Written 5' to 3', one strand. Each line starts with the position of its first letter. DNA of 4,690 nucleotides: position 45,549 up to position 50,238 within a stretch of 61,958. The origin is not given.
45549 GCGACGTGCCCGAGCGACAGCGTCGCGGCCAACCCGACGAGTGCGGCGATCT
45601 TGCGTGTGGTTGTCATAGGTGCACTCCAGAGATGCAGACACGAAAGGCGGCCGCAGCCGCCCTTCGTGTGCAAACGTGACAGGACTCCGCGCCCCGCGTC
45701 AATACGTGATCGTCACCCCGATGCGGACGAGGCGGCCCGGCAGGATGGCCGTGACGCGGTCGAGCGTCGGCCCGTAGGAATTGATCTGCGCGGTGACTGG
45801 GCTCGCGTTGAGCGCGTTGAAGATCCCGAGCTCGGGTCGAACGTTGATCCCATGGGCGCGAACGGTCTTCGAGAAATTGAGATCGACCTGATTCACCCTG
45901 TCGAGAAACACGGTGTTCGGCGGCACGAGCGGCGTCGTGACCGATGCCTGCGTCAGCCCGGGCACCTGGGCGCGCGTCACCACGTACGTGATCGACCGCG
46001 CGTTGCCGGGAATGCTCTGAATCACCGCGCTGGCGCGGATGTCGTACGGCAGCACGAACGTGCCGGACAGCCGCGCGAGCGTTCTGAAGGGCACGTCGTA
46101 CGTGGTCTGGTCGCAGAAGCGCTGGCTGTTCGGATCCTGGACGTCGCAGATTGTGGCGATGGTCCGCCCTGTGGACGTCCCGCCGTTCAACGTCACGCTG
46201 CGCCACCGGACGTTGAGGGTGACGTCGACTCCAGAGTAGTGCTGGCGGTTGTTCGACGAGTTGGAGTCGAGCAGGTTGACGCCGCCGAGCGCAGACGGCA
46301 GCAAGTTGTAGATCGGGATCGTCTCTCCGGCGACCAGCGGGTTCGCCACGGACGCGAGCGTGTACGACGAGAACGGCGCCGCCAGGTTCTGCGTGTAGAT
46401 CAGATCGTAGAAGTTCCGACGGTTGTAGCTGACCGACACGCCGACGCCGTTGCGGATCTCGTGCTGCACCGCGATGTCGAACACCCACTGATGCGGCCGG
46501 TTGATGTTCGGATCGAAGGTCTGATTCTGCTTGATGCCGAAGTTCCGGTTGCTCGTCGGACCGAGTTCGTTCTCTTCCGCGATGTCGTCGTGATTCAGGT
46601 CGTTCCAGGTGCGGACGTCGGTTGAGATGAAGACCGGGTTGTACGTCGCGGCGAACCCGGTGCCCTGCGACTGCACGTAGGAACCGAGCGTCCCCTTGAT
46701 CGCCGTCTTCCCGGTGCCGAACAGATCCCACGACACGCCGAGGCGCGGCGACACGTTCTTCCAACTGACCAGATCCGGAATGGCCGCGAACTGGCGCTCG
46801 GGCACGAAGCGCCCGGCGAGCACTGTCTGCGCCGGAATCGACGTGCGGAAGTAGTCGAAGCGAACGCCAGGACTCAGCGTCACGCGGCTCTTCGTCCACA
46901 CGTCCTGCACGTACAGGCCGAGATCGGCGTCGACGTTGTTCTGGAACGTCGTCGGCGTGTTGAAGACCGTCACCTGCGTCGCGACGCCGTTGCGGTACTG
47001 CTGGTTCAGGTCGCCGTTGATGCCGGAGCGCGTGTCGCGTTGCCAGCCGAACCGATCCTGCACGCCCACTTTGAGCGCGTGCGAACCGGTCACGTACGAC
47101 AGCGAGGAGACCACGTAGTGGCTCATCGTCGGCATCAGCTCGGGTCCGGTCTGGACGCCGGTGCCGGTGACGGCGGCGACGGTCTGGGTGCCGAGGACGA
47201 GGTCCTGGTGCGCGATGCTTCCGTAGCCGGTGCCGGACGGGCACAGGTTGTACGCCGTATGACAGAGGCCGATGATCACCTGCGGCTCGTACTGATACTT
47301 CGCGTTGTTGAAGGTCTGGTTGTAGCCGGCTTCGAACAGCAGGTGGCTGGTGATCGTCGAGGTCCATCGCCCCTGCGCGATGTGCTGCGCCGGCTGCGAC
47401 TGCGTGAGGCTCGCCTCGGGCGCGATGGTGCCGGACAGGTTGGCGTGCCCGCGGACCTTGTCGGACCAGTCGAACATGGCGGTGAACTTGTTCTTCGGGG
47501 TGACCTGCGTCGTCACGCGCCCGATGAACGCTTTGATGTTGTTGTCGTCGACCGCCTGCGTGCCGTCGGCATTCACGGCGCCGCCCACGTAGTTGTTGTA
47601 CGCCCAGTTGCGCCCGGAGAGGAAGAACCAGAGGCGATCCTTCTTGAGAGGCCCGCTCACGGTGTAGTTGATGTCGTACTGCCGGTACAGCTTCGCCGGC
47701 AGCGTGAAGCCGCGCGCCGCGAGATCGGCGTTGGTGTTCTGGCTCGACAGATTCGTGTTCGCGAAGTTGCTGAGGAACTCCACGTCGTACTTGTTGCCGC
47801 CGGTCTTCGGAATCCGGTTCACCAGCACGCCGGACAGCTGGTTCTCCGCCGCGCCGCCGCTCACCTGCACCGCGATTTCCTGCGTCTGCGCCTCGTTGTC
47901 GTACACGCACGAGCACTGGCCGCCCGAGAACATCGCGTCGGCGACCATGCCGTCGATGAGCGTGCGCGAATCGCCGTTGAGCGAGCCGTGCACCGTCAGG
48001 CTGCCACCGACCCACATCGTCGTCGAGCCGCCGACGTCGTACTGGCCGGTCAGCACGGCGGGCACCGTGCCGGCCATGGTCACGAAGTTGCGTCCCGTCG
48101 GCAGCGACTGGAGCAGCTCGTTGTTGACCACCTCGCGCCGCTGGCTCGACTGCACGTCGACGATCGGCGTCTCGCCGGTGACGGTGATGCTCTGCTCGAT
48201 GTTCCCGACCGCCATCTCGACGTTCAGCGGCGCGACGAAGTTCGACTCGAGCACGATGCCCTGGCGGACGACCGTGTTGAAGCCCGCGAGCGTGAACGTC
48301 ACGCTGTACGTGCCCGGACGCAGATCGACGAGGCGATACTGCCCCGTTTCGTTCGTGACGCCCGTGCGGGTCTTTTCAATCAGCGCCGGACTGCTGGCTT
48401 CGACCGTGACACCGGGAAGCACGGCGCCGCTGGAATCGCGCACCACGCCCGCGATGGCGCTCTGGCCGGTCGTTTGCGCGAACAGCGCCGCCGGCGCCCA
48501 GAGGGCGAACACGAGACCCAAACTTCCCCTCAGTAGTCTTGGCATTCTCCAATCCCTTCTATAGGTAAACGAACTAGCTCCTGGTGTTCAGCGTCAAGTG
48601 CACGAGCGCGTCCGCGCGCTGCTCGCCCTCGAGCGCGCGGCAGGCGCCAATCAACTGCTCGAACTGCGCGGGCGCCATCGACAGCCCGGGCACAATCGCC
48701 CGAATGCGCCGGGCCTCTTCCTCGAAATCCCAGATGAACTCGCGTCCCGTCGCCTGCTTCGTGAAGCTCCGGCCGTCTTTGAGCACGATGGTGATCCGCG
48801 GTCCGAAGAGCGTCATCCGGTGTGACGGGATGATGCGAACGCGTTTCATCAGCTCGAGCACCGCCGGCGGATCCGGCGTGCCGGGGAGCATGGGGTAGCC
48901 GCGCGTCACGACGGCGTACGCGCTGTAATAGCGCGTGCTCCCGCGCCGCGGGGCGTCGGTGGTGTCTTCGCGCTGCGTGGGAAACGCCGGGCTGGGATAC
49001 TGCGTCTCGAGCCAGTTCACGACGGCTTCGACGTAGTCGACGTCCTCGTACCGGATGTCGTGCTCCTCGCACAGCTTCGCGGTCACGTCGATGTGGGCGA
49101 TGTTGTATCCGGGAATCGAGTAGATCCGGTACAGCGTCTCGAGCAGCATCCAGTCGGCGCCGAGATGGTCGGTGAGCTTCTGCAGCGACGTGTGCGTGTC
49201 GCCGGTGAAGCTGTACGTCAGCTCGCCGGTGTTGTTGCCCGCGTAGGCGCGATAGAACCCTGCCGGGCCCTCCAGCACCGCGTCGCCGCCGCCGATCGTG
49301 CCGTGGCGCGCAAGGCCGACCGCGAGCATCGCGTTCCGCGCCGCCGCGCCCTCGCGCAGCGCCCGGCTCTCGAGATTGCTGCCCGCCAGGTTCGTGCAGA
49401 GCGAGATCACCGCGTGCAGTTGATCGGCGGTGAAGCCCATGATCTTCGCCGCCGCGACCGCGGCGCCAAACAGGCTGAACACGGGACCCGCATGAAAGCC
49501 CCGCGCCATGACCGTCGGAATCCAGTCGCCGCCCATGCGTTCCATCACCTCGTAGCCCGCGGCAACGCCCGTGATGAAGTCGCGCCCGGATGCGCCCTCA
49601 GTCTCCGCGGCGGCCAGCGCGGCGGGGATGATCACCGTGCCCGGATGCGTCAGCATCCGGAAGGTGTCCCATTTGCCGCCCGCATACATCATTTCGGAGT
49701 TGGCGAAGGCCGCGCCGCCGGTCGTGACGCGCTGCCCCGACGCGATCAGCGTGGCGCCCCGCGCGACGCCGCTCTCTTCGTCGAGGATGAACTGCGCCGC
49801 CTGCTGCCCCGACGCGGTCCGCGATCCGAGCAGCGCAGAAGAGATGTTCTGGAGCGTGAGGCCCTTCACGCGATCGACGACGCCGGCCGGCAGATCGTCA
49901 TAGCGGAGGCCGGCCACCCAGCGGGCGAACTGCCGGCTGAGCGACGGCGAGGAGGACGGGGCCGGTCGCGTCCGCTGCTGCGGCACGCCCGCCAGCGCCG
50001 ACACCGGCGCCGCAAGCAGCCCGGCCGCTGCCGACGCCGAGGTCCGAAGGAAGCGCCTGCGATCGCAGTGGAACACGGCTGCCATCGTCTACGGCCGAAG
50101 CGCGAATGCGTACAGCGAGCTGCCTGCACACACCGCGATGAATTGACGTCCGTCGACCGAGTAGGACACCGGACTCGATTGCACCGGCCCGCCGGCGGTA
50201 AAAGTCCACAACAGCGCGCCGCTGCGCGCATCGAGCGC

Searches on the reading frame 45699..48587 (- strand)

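Call 33: search_protein_families(library=pfam, proteins=[window:45699-48587:-], max_evalue=0.001)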
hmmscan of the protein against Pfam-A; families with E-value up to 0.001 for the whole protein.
window:45699-48587:- (962 aa): 3 families
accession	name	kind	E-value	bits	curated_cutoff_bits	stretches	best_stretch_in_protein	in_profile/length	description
PF13620.12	CarboxypepD_reg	-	2e-16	60.5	32.3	1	45-125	2-81/82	Carboxypeptidase regulatory-like domain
PF13715.12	CarbopepD_reg_2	-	3e-06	27.6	32.2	1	45-126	1-77/88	CarboxypepD_reg-like domain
PF17210.9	SdrD_B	-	0.00038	21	29.7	1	51-100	18-66/112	SdrD B-like domain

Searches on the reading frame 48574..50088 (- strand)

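Call 90: search_protein_families(library=pfam, proteins=[window:48574-50088:-], max_evalue=0.00001)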
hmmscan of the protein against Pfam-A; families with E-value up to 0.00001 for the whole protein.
window:48574-50088:- (504 aa): 1 family
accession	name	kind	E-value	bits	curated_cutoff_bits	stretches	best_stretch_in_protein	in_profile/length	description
PF03972.19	MmgE_PrpD_N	-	4e-40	138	32.1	1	52-287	1-240/244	MmgE/PrpD N-terminal domain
